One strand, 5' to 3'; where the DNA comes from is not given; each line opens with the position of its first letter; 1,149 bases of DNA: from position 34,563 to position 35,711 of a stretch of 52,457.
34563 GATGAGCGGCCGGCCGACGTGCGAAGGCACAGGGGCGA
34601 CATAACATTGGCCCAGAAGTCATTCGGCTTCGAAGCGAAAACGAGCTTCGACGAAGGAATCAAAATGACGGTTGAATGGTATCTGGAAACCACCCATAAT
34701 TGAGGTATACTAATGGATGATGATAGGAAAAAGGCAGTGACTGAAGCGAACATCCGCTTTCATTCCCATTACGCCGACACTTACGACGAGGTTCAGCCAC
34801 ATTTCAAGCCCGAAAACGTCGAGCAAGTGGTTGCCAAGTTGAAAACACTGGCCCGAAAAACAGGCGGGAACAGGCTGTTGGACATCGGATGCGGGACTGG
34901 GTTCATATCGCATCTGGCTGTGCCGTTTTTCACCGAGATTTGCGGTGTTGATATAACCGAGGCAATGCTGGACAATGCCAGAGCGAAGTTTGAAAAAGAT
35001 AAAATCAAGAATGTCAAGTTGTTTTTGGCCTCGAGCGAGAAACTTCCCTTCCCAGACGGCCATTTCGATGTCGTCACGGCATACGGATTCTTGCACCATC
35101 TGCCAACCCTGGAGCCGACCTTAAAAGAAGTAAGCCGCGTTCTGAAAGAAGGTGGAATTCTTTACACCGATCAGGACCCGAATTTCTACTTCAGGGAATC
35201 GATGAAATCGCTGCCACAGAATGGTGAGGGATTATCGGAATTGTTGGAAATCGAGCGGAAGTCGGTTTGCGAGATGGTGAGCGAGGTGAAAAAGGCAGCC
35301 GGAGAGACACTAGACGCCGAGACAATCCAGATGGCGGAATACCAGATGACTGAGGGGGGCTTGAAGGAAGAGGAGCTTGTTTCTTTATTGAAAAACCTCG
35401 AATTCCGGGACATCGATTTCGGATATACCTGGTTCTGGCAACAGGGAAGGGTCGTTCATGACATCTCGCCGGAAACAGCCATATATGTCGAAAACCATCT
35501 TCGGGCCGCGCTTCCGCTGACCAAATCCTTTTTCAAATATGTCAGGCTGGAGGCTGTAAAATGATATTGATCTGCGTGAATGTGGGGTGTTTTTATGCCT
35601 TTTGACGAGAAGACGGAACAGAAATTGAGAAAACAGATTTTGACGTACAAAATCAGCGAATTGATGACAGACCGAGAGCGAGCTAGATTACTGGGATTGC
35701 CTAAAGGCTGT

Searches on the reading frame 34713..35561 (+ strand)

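Call 82: search_protein_families(library=pfam, proteins=[window:34713-35561:+], max_evalue=0.00001)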
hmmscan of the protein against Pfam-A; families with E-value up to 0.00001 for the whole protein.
window:34713-35561:+ (283 aa): 8 families
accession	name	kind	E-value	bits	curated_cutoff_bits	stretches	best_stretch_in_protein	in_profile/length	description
PF08241.18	Methyltransf_11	-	7.2e-26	91.1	21.2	1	56-151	1-94/95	Methyltransferase domain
PF13649.12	Methyltransf_25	-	7.3e-24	84.7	27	1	56-148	2-97/97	Methyltransferase domain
PF13847.12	Methyltransf_31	-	3.8e-23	82.2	27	1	50-165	2-116/145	Methyltransferase domain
PF08242.18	Methyltransf_12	-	1.3e-20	74.4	30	1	56-150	1-98/98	Methyltransferase domain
PF01209.24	Ubie_methyltran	-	3.8e-17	62.9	20.1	1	44-151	40-150/233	ubiE/COQ5 methyltransferase family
PF13489.12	Methyltransf_23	-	2e-16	60.6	27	1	43-165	13-130/164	Methyltransferase domain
PF02390.23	Methyltransf_4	-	4e-07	30.1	24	0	55-106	5-58/173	Putative methyltransferase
PF02353.26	CMAS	-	9.4e-06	25.6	27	0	49-151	57-163/273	Mycolic acid cyclopropane synthetase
